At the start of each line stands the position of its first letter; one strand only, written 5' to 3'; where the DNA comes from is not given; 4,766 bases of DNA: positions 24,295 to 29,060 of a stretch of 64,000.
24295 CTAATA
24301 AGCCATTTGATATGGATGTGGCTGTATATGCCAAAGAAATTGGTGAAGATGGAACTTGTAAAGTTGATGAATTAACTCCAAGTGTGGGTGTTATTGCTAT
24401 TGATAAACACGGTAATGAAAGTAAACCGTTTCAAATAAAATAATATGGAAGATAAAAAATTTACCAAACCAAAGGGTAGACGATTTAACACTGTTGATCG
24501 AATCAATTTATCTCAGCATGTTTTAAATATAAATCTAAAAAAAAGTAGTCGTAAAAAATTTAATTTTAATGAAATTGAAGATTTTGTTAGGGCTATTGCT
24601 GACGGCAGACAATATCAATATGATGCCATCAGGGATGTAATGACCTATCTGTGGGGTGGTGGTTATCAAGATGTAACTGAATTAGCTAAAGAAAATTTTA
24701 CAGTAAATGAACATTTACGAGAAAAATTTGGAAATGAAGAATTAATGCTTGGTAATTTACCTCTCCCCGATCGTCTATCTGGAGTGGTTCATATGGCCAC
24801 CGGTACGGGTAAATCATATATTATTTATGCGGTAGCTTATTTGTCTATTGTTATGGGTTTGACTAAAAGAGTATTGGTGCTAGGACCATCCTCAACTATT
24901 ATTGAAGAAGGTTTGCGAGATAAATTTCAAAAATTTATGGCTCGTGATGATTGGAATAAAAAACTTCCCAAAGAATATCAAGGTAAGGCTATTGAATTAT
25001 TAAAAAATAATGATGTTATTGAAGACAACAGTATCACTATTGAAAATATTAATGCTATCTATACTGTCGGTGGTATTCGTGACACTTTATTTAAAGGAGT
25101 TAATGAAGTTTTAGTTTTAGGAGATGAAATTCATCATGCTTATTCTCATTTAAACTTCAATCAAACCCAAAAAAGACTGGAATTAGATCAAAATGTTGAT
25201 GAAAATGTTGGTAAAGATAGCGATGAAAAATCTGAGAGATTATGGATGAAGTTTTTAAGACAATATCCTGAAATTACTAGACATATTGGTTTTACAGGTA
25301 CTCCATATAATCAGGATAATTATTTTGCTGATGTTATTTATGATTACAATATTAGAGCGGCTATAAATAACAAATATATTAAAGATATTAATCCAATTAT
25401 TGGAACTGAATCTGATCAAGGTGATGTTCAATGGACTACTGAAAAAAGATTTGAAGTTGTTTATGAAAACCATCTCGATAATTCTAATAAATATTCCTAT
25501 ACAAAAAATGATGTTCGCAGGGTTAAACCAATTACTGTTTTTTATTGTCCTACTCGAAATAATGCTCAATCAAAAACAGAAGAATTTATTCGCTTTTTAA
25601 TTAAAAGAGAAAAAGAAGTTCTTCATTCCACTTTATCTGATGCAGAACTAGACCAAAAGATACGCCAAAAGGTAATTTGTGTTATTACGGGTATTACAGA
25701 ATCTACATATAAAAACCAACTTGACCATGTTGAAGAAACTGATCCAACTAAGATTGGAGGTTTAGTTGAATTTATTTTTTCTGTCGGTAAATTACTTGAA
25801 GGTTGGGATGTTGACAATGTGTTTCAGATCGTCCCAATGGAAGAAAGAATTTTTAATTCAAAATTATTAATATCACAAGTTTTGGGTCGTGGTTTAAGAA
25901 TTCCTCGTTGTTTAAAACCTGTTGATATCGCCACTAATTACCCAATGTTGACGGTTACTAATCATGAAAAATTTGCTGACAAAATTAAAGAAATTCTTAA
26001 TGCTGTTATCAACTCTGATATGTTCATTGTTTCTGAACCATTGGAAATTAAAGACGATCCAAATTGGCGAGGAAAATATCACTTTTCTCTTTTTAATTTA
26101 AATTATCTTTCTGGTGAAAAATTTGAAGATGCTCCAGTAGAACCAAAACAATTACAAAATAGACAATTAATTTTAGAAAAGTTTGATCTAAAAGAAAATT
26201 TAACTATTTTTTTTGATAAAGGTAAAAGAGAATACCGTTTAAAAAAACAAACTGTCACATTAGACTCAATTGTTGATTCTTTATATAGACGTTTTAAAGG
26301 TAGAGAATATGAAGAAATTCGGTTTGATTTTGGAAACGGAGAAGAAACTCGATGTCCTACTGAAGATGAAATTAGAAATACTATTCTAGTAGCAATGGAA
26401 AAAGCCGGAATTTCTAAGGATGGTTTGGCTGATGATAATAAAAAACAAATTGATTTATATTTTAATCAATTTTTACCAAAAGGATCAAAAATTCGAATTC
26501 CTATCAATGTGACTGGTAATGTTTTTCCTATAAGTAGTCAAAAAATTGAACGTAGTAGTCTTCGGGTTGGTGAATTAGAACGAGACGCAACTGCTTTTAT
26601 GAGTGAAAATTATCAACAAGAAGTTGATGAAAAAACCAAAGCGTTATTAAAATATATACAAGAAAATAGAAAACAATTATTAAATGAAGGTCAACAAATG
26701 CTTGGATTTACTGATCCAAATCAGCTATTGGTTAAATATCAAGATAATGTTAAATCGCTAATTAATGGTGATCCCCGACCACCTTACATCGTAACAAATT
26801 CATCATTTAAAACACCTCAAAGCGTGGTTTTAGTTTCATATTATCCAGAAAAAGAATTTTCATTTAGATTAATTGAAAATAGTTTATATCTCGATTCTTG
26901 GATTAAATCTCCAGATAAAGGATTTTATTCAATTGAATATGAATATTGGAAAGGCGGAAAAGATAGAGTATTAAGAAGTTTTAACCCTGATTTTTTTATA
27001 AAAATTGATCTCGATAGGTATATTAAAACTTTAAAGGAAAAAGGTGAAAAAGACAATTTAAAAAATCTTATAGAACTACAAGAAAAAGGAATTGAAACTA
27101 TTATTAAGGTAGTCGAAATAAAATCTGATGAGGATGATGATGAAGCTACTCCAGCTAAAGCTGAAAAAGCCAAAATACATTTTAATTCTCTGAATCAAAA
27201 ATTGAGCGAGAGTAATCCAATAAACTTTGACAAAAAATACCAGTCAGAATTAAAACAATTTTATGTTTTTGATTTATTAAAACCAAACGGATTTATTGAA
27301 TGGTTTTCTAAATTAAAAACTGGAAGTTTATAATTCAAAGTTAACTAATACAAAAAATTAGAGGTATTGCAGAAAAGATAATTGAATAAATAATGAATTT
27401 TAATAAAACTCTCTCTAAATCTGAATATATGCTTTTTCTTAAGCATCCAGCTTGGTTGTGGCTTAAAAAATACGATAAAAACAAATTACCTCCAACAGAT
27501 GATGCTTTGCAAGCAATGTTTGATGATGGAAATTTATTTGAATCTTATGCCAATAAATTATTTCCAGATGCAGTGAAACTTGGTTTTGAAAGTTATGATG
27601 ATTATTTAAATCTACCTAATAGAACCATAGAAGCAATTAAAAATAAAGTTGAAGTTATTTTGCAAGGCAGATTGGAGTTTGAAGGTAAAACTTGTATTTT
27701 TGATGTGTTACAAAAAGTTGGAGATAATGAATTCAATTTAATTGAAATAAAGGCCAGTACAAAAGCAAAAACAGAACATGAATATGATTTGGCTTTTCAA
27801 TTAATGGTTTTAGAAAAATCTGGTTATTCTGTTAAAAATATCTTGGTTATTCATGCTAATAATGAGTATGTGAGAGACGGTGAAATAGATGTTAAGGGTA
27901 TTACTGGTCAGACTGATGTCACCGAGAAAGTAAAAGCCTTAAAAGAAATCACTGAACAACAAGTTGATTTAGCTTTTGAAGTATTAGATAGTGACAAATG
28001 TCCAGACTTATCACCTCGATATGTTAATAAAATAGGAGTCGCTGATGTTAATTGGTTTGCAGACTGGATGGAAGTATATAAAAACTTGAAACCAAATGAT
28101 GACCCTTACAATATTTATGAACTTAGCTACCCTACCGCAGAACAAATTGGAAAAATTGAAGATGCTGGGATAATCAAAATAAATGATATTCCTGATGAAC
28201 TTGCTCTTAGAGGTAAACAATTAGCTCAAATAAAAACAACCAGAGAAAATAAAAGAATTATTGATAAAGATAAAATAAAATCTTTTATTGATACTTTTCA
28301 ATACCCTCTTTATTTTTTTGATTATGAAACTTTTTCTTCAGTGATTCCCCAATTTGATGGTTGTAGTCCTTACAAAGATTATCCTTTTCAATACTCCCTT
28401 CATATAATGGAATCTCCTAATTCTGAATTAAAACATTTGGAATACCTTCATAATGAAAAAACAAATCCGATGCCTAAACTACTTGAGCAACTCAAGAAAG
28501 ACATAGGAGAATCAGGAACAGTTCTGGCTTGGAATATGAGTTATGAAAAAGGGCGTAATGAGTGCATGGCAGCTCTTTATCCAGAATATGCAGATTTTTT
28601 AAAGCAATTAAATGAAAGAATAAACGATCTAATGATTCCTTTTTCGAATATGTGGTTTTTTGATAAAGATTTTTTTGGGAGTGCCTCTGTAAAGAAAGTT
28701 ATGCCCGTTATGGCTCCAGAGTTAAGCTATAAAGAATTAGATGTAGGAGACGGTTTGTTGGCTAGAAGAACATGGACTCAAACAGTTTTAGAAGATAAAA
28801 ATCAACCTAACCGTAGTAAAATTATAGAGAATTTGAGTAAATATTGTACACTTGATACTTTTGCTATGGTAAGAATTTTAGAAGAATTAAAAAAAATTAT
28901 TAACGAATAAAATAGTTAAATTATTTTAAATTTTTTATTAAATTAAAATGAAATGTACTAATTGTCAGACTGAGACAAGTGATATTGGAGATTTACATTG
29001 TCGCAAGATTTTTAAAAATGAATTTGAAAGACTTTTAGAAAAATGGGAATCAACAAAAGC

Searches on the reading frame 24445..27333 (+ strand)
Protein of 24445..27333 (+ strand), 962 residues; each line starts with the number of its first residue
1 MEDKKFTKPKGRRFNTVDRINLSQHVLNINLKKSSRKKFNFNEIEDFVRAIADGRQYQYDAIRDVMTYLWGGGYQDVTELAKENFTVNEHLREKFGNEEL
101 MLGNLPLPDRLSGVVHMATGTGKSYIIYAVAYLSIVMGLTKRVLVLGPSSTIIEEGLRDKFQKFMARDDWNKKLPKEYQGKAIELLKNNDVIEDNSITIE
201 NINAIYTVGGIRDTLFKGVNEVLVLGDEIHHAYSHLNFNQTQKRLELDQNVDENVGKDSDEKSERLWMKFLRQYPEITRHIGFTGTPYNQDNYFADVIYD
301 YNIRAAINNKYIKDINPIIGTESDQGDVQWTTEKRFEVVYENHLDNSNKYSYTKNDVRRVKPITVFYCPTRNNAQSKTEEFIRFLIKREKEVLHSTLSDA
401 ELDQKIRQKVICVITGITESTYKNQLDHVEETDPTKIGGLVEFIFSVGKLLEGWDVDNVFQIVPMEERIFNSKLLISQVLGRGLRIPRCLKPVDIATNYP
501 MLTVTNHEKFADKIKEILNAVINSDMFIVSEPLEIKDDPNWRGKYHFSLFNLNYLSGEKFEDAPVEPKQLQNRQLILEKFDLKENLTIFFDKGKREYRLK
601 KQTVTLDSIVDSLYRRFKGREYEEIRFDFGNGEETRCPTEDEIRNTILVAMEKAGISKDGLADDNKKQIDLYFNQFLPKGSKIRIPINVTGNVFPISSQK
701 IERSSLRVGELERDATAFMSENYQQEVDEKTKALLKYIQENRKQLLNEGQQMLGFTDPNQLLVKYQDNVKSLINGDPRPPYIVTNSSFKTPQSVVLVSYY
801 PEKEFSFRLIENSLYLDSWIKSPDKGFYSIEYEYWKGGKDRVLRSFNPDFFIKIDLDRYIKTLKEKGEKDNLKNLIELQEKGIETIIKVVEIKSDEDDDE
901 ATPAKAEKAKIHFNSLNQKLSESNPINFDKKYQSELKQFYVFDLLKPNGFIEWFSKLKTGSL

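Call 6: search_protein_families(library=padloc, proteins=[window:24445-27333:+], max_evalue=0.01)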
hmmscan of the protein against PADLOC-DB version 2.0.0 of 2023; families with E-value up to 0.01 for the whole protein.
window:24445-27333:+ (962 aa): 4 families
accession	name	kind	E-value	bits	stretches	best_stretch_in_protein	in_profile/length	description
PDLC03648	REase_III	-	9.6e-12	41.8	1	292-526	176-388/871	Type III restriction enzyme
PDLC03647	REase_III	-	9e-10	35.3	1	441-516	507-581/989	Type III restriction enzyme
PDLC02704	PbeA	-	3.3e-05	20.6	1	111-311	271-451/682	PbeA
PDLC02707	PbeA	-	7.7e-05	19.4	1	111-241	269-399/672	PbeA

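Call 7: search_protein_families(library=ncbifam, proteins=[window:24445-27333:+], max_evalue=0.001)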
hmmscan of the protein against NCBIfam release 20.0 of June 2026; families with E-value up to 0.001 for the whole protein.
window:24445-27333:+ (962 aa): 3 families
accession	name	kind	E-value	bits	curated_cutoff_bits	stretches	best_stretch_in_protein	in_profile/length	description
NF046055.1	restr_BPTD_3080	equivalog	1.5e-13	49.7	800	1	418-485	549-616/970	BPTD_3080 family restriction endonuclease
NF046051.1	restrict_EcoAI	equivalog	4.2e-09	35.4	550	2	115-166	182-233/768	EcoAI/FtnUII family type I restriction enzme subunit R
TIGR04095.1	dnd_restrict_1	equivalog_domain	0.0003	19.9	600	0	112-235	26-148/451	DNA phosphorothioation system restriction enzyme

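Call 8: search_protein_families(library=pfam, proteins=[window:24445-27333:+], max_evalue=0.001)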
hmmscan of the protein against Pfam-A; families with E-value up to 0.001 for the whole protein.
window:24445-27333:+ (962 aa): 3 families
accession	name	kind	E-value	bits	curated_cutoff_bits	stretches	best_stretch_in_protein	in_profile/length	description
PF04851.21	ResIII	-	1.2e-11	45.2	22.5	1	55-287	5-162/164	Type III restriction enzyme, res subunit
PF18766.7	SWI2_SNF2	-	6e-06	26.5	26.7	1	109-318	17-191/221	SWI2/SNF2 ATPase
PF00270.35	DEAD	-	0.00018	21.7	26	0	114-241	18-137/167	DEAD/DEAH box helicase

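Call 20: search_solved_structures(query=window:24445-27330:+, max_evalue=0.01, show_alignments=1)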
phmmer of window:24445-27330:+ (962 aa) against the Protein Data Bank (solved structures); distinct sequences matched with E-value up to 0.01: 0.

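Call 72: find_related_loci(query=A6, collection=metagenome_contigs, flank=10000)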
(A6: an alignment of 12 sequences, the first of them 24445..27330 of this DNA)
Query A6 (962 aa) in metagenome_contigs; peptide patterns used: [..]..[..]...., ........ (x = any residue, [..] = any of these).
484 stretches matched a pattern; 306 encode a relative of the query (tblastn E <= 1e-3); the best 80 are kept; 80 distinct loci.
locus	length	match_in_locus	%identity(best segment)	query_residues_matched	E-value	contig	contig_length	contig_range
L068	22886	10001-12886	99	1-962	0e+0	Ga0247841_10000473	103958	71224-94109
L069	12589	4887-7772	95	1-962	0e+0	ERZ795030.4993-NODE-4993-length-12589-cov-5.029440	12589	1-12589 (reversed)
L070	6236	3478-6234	96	1-919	0e+0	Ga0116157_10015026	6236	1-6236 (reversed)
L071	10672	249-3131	79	6-962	0e+0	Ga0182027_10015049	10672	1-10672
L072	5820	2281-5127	74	16-962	0e+0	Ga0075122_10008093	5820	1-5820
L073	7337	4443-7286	69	17-962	0e+0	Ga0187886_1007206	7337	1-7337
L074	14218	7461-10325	68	10-962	0e+0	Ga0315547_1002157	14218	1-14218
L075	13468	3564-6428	68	10-962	0e+0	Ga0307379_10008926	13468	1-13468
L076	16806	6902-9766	68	10-962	0e+0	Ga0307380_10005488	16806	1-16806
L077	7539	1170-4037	67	9-962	0e+0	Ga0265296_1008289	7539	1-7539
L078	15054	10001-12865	68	10-962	0e+0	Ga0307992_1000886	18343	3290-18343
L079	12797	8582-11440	68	12-962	0e+0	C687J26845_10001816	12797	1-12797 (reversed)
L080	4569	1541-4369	68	10-954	0e+0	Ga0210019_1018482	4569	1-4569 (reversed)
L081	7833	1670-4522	67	10-962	0e+0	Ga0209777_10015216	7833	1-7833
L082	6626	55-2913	68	12-962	0e+0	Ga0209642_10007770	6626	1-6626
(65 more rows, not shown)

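Call 102: search_dna_similar(query=window:24445-27330:+, collection=plasmids, mode=protein, max_rows=25, max_evalue=1e-8)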
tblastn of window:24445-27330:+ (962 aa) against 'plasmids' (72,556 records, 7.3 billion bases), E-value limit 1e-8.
Records with a match: 6; places in all: 6; records where one place covers at least 80% of the query: 3.
Best place of each record, by identity: <60% 6.
By first word of the organism name: Mucilaginibacter 1; Curtobacterium 1; Limosilactobacillus 1; Ketogulonicigenium 1; Paracoccus 1; Gordonia 1.
By predicted mobility (MOB-suite, as given by PLSDB): non-mobilizable 3; mobilizable 3.
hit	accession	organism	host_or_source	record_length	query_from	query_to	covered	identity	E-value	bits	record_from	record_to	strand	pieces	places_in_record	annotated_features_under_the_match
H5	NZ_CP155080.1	Mucilaginibacter sp. PAMB04168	Malus domestica,cell culture,leaf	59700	26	962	97%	31.0%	8e-99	349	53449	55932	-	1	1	DEAD/DEAH box helicase family protein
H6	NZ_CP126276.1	Curtobacterium sp. MCBD17_003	-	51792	39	960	96%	27.9%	4e-83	302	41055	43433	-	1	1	DEAD/DEAH box helicase family protein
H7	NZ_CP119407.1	Limosilactobacillus fermentum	-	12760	45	853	84%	31.5%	7e-73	271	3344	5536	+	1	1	DEAD/DEAH box helicase family protein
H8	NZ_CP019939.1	Ketogulonicigenium robustum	cell culture,soil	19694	24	516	51%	24.2%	9e-12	77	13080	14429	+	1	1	DEAD/DEAH box helicase family protein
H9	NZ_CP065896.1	Paracoccus marcusii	Cancer pagurus,whole ...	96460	117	516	42%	25.5%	1e-10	74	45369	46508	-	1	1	DEAD/DEAH box helicase family protein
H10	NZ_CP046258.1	Gordonia sp. 135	cell culture,soil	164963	111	487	39%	25.6%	2e-10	73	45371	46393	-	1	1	DEAD/DEAH box helicase family protein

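Call 103: get_annotated_region(hit=H5, flank=9000)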
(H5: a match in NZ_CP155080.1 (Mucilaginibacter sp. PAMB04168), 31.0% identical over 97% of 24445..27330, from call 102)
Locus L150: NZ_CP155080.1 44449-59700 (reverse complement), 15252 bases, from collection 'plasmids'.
description: Mucilaginibacter sp. PAMB04168 plasmid unnamed1, complete sequence
organism: Mucilaginibacter sp. PAMB04168 (NCBI taxid 3138567)
taxonomy: Bacteria; Bacteroidota; Sphingobacteriia; Sphingobacteriales; Sphingobacteriaceae; Mucilaginibacter; Mucilaginibacter sp. PAMB04168
host: -; source: Malus domestica,cell culture,leaf; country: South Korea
typing (MOB-suite, as given by PLSDB): non-mobilizable
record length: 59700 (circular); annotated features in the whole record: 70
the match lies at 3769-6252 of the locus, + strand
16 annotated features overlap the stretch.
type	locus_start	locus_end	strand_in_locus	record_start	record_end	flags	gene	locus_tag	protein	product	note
CDS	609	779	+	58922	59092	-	-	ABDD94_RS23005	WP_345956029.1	hypothetical protein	-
CDS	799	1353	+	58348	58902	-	-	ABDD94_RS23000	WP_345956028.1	recombinase family protein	GO:0006310 - DNA recombination [Evidence IEA]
CDS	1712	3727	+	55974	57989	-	-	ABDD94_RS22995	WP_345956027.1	site-specific DNA-methyltransferase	GO:0009307 - DNA restriction-modification system [Evidence IEA]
CDS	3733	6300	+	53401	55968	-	-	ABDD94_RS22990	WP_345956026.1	DEAD/DEAH box helicase family protein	-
CDS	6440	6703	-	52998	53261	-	-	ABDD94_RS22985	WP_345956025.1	hypothetical protein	-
CDS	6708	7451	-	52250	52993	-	-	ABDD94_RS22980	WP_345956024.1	ParA family protein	-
CDS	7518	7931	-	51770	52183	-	-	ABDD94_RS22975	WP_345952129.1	helix-turn-helix transcriptional regulator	-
CDS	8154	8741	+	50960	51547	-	-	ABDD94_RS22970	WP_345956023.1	GNAT family N-acetyltransferase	-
CDS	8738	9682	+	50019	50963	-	-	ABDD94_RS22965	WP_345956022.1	helix-turn-helix transcriptional regulator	GO:0006355 - regulation of DNA-templated transcription [Evidence IEA]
CDS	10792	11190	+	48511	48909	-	mobC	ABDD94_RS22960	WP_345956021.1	plasmid mobilization relaxosome protein MobC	-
CDS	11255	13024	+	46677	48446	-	-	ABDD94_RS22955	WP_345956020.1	relaxase/mobilization nuclease domain-containing protein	-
CDS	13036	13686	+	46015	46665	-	-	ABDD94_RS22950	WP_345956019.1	ParA family protein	-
CDS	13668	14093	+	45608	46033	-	-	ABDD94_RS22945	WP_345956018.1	hypothetical protein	-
CDS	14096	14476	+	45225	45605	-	-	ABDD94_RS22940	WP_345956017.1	hypothetical protein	-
CDS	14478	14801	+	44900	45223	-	-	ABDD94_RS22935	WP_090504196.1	DUF4134 family protein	-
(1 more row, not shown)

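Call 104: get_annotated_region(hit=H6, flank=9000)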
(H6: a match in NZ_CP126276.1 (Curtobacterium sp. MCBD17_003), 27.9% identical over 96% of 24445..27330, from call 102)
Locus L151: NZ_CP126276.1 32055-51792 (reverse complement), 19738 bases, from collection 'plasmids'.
description: Curtobacterium sp. MCBD17_003 plasmid D03a, complete sequence
organism: Curtobacterium sp. MCBD17_003 (NCBI taxid 2175667)
taxonomy: Bacteria; Actinomycetota; Actinomycetes; Micrococcales; Microbacteriaceae; Curtobacterium; Curtobacterium sp. MCBD17 003
host: -; source: -; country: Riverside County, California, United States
typing (MOB-suite, as given by PLSDB): non-mobilizable
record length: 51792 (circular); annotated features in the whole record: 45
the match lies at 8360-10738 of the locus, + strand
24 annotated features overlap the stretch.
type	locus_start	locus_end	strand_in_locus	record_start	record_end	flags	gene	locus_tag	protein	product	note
CDS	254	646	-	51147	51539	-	-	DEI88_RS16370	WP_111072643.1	XRE family transcriptional regulator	-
CDS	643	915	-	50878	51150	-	-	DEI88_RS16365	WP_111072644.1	hypothetical protein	-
CDS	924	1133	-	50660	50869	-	-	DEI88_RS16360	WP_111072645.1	type II toxin-antitoxin system HicA family toxin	-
CDS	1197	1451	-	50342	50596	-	-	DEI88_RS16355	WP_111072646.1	hypothetical protein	-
CDS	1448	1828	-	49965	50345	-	-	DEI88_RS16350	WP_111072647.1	hypothetical protein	-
CDS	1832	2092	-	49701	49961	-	nrdH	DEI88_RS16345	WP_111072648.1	glutaredoxin-like protein NrdH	GO:0045454 - cell redox homeostasis [Evidence IEA]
CDS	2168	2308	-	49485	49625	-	-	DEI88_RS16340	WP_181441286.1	hypothetical protein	-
CDS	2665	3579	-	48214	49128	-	-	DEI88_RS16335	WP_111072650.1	ArdC-like ssDNA-binding domain-containing protein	-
CDS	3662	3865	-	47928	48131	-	-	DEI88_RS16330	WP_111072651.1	hypothetical protein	-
CDS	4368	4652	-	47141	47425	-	-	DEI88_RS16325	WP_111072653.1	hypothetical protein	-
CDS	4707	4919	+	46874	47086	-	-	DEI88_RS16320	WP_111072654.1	hypothetical protein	-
CDS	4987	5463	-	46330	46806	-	-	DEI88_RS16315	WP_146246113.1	hypothetical protein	-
CDS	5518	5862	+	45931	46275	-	-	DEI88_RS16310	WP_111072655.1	Lsr2 family protein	-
CDS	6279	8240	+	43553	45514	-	-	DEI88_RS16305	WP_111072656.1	site-specific DNA-methyltransferase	GO:0009307 - DNA restriction-modification system [Evidence IEA]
CDS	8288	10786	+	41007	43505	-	-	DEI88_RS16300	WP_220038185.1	DEAD/DEAH box helicase family protein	-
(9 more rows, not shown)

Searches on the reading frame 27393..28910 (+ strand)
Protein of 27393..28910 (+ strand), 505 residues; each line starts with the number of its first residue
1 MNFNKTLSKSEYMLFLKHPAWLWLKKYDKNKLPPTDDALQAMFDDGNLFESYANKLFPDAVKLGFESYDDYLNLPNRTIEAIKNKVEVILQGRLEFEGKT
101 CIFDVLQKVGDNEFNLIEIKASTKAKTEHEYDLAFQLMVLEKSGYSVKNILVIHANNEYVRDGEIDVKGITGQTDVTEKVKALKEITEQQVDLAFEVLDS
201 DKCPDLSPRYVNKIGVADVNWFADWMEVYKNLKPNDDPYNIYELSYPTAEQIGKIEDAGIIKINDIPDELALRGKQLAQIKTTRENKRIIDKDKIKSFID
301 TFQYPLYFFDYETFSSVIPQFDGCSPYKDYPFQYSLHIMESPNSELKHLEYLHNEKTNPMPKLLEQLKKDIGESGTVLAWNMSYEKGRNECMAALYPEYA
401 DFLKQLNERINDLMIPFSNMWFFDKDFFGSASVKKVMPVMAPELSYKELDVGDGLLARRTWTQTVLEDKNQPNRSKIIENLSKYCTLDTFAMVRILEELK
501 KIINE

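Call 6: search_protein_families(library=padloc, proteins=[window:27393-28910:+], max_evalue=0.01)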
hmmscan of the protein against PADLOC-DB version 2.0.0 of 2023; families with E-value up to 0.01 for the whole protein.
window:27393-28910:+ (505 aa): 7 families
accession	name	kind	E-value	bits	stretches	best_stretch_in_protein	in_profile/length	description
PDLC01611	Cas4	-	2e-06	26.2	1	99-160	53-110/158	"CAS-I,CAS-II,CAS-III,CAS-IV,CAS-V,CAS-VI; acquisition_associated"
PDLC00943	Cas4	-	5.5e-05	21.2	1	79-167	50-137/180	CRISPR-associated protein Cas4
PDLC01250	Cas4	-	7.6e-05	21.1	1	100-180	63-141/168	"CAS-I,CAS-II,CAS-III,CAS-IV,CAS-V,CAS-VI; acquisition_associated"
PDLC01447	Cas4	-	0.00052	18.5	1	71-169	44-119/161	"CAS-I,CAS-II,CAS-III,CAS-IV,CAS-V,CAS-VI; acquisition_associated"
PDLC01771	Cas4b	-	0.0012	17.1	1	102-188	59-136/162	-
PDLC00944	Cas4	-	0.0064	14.7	0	103-189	70-152/177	Cas4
PDLC01747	Cas1g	-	0.0065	13.1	1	100-205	64-169/523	-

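Call 7: search_protein_families(library=ncbifam, proteins=[window:27393-28910:+], max_evalue=0.001)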
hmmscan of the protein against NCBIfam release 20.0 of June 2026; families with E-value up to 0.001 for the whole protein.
window:27393-28910:+ (505 aa): 3 families
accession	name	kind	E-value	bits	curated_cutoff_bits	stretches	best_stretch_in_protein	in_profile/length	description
NF045869.1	UU173_fam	subfamily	1.1e-14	54.3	225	1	276-504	383-649/650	UU173 family protein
TIGR03491.1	TIGR03491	subfamily_domain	5.5e-05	22.3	97.45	1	17-168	13-166/462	TM0106 family RecB-like putative nuclease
TIGR00372.1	cas4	equivalog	0.00021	21.2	65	1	79-167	50-137/180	CRISPR-associated protein Cas4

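Call 8: search_protein_families(library=pfam, proteins=[window:27393-28910:+], max_evalue=0.001)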
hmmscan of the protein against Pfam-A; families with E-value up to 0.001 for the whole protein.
window:27393-28910:+ (505 aa): 2 families
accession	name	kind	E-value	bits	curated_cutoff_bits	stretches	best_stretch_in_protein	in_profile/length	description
PF11074.14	DUF2779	-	2e-39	135.2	23.3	1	307-432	1-126/126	Domain of unknown function(DUF2779)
PF01930.23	Cas_Cas4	-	3.2e-05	24.5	22.7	1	100-180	53-131/160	Domain of unknown function DUF83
